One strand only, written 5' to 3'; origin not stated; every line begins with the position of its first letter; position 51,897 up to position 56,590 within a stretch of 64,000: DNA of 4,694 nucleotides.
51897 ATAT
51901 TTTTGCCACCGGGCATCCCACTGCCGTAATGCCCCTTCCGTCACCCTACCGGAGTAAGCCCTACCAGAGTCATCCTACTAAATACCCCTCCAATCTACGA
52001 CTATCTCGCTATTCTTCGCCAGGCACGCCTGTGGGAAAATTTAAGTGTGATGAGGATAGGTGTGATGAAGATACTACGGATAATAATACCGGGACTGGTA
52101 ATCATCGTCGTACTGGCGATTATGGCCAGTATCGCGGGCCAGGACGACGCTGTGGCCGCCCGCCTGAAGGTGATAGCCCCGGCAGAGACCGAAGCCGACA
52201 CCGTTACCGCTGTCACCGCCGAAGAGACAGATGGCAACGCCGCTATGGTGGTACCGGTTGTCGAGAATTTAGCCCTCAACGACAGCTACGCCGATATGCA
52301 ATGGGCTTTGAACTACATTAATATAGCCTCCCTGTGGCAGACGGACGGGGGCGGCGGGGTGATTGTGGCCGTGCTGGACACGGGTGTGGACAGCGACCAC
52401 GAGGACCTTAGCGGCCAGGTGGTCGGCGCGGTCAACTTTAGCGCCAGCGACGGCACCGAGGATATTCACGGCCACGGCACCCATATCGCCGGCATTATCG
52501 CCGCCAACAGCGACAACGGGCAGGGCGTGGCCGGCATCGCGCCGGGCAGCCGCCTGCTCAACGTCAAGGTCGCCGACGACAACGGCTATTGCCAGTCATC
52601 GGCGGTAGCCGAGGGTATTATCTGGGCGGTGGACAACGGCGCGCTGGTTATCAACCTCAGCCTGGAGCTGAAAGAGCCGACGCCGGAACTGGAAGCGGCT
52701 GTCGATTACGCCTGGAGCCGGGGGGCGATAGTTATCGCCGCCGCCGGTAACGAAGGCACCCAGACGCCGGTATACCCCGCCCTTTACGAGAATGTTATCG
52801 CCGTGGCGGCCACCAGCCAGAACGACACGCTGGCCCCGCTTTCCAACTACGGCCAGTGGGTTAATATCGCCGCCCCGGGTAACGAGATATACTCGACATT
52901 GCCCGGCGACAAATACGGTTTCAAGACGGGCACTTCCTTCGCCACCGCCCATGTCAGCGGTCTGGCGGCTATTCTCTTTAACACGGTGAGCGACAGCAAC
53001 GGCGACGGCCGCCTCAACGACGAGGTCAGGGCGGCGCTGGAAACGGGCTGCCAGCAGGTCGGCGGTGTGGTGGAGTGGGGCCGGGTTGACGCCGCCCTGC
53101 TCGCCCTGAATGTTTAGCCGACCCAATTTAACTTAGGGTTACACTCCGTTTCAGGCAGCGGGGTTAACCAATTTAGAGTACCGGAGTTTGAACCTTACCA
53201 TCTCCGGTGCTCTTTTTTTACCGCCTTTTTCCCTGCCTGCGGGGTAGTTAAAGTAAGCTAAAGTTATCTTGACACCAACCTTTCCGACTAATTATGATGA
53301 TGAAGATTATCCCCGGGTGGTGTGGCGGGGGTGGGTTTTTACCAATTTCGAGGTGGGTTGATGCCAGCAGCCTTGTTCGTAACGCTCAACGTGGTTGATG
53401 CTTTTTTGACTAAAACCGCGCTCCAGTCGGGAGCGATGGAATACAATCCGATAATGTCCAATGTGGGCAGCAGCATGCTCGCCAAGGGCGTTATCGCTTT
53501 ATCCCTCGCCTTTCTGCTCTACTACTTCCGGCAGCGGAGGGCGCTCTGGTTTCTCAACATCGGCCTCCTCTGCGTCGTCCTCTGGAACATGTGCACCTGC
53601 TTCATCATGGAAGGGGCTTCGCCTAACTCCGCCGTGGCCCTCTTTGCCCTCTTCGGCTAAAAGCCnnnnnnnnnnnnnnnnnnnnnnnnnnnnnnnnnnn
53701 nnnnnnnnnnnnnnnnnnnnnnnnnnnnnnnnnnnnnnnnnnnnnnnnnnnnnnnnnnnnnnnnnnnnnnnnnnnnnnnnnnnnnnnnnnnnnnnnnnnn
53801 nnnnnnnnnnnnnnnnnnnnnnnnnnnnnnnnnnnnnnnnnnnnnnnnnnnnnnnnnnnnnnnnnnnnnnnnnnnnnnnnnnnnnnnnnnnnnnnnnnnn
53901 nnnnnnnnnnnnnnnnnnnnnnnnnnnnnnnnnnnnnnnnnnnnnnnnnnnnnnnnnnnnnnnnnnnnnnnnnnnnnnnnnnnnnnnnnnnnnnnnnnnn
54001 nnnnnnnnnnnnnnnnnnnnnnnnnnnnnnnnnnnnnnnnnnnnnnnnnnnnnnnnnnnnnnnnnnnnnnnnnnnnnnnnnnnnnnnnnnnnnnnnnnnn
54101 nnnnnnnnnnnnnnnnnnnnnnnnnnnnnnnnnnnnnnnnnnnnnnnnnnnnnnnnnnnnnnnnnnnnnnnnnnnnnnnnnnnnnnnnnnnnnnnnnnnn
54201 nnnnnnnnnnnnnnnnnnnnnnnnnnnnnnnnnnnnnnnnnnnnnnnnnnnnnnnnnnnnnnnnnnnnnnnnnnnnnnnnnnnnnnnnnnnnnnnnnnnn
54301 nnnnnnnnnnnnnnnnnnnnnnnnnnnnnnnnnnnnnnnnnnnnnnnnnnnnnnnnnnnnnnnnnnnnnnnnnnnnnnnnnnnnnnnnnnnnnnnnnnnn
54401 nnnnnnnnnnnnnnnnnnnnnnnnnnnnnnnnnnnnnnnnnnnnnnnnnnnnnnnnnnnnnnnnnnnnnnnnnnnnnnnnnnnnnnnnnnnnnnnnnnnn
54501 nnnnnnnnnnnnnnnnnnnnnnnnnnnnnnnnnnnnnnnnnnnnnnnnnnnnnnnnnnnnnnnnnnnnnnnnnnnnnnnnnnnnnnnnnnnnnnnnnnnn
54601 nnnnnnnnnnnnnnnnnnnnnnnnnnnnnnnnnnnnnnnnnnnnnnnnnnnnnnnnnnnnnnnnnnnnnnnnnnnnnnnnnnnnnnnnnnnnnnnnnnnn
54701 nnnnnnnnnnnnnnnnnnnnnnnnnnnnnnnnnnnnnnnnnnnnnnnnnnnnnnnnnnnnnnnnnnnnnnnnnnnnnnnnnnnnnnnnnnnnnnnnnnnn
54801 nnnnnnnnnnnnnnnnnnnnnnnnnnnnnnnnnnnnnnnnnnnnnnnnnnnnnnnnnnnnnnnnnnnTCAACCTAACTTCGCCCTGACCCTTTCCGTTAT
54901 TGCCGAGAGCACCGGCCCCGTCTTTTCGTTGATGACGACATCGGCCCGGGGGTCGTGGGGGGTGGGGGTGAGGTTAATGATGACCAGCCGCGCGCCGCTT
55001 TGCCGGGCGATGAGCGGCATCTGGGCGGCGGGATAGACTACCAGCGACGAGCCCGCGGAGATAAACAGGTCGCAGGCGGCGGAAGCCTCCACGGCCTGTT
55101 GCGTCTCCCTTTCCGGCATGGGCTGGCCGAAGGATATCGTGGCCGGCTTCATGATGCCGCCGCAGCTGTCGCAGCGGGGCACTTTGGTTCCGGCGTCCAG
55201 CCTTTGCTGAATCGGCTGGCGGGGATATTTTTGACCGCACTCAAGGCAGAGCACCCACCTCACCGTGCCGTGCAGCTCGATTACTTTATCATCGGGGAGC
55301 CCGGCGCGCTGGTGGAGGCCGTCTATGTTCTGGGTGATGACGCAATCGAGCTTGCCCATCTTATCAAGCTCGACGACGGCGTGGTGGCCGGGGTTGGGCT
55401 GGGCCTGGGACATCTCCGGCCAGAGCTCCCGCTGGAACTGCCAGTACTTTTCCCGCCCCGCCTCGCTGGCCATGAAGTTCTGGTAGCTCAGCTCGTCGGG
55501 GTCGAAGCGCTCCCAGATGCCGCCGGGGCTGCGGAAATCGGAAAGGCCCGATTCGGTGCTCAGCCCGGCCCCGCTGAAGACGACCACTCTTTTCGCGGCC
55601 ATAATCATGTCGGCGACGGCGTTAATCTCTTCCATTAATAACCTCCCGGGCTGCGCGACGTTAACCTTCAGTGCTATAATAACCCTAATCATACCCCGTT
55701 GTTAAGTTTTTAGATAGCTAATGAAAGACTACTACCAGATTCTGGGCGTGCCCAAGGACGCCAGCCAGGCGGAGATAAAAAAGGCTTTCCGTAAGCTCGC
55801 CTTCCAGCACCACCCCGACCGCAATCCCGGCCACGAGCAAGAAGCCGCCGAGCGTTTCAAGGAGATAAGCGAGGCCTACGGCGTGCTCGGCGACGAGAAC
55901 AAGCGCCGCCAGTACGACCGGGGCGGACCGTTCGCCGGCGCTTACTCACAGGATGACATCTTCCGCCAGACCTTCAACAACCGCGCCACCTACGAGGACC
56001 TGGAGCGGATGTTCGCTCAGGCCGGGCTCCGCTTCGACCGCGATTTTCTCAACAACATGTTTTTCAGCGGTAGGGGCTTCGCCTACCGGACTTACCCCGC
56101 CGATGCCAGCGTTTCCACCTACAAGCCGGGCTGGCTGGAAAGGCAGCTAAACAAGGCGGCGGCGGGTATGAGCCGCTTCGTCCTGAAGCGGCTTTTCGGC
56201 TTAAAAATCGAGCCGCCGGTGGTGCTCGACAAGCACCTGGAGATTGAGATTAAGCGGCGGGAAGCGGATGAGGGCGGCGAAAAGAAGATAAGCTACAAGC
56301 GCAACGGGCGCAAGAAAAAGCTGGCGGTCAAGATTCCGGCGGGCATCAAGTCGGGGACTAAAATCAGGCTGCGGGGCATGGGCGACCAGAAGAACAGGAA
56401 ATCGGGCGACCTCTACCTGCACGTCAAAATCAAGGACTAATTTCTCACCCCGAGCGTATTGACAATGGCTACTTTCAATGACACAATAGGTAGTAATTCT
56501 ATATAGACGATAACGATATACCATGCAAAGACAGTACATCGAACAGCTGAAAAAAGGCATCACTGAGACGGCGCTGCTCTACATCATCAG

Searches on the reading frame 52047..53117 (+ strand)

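Call 31: search_protein_families(library=pfam, proteins=[window:52047-53117:+], max_evalue=0.00001)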
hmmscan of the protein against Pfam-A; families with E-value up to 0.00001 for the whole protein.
window:52047-53117:+ (356 aa): 1 family
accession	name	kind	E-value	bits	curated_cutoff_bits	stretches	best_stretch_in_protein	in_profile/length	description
PF00082.27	Peptidase_S8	-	2.3e-51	175.2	21.8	1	102-314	1-256/288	Subtilase family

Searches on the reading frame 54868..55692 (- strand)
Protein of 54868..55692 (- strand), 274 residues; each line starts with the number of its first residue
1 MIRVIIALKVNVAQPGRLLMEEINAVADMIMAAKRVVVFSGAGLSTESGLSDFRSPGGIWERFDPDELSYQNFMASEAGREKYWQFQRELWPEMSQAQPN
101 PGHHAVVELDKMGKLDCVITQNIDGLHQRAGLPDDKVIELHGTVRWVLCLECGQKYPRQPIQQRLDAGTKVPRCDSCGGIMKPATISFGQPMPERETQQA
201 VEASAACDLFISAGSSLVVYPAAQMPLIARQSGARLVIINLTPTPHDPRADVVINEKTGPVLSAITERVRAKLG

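Call 31: search_protein_families(library=pfam, proteins=[window:54868-55692:-], max_evalue=0.00001)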
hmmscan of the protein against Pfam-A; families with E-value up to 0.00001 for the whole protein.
window:54868-55692:- (274 aa): 1 family
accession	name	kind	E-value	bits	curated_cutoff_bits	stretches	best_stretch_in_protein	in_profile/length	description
PF02146.23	SIR2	-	8.8e-48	163.1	24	1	41-221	1-180/180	Sir2 family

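Call 53: find_encoding_contigs(protein=window:54868-55692:-, flank=10000, max_places=10)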
Protein window:54868-55692:- (274 aa): 1 contig read that carries it; 1 place shown.
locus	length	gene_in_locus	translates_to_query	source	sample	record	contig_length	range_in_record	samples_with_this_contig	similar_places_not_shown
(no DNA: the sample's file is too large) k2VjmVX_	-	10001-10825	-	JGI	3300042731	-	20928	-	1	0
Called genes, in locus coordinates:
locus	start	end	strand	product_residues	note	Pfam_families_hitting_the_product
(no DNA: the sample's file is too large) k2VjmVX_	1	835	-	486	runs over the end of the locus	PF01139:RtcB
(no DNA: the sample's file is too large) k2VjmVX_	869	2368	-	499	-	PF01593:Amino_oxidase, PF13450:NAD_binding_8, PF01266:DAO (weak)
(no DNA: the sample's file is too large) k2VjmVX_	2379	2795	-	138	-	PF01951:Archease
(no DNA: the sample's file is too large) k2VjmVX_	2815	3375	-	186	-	PF01161:PBP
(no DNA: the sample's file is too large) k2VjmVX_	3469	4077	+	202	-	PF20362:DUF6657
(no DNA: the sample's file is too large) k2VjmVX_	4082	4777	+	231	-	-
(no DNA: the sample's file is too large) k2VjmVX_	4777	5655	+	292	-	PF04055:Radical_SAM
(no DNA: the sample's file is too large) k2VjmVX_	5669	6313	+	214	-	PF00303:Thymidylat_synt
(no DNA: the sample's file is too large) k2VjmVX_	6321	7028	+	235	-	PF03483:B3_4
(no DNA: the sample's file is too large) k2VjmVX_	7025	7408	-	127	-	PF02645:DegV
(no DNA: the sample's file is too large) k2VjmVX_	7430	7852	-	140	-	PF02645:DegV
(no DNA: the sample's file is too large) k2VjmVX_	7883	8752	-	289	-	PF02645:DegV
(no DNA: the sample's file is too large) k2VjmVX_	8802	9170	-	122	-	PF03551:PadR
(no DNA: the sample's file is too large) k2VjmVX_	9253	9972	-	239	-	PF00226:DnaJ, PF01556:DnaJ_C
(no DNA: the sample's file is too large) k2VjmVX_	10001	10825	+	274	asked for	PF02146:SIR2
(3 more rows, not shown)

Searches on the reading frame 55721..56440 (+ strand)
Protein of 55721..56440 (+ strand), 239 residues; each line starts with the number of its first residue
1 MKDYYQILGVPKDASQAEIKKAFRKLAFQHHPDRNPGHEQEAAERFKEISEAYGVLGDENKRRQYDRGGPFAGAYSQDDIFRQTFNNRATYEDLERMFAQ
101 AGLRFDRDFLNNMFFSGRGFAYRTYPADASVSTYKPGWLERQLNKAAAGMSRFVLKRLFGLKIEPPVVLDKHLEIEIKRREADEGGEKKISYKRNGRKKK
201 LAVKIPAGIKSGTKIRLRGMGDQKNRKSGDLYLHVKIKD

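Call 32: search_protein_families(library=pfam, proteins=[window:55721-56440:+], max_evalue=0.00001)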
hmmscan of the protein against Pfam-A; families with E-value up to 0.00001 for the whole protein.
window:55721-56440:+ (239 aa): 2 families
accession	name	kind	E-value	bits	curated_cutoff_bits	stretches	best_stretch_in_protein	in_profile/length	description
PF00226.36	DnaJ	-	1.7e-28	98.9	27.8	1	3-66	1-63/63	DnaJ domain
PF01556.23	DnaJ_C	-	2.2e-14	54.2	26.6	1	173-238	3-73/152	DnaJ C terminal domain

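Call 51: list_cluster_members(proteins=[P0003, P0014, P0056, window:55721-56440:+, window:7859-8953:+])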
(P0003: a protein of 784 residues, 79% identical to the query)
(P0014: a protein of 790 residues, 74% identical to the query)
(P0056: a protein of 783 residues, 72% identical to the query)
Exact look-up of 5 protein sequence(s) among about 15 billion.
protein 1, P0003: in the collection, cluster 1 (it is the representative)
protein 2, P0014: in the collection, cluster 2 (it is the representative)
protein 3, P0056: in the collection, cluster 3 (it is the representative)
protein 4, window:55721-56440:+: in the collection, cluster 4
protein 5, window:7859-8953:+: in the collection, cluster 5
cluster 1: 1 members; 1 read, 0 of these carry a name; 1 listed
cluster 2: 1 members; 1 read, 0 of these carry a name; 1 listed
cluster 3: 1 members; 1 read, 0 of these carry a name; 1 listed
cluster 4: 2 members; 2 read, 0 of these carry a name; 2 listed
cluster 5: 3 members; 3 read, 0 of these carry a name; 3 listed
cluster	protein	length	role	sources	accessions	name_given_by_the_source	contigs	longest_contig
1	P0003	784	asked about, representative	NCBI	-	-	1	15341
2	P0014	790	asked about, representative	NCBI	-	-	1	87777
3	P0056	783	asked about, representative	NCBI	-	-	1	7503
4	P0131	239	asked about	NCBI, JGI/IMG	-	-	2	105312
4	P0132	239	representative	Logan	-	-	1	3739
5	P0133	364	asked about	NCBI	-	-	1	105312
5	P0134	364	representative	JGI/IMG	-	-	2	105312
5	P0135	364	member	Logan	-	-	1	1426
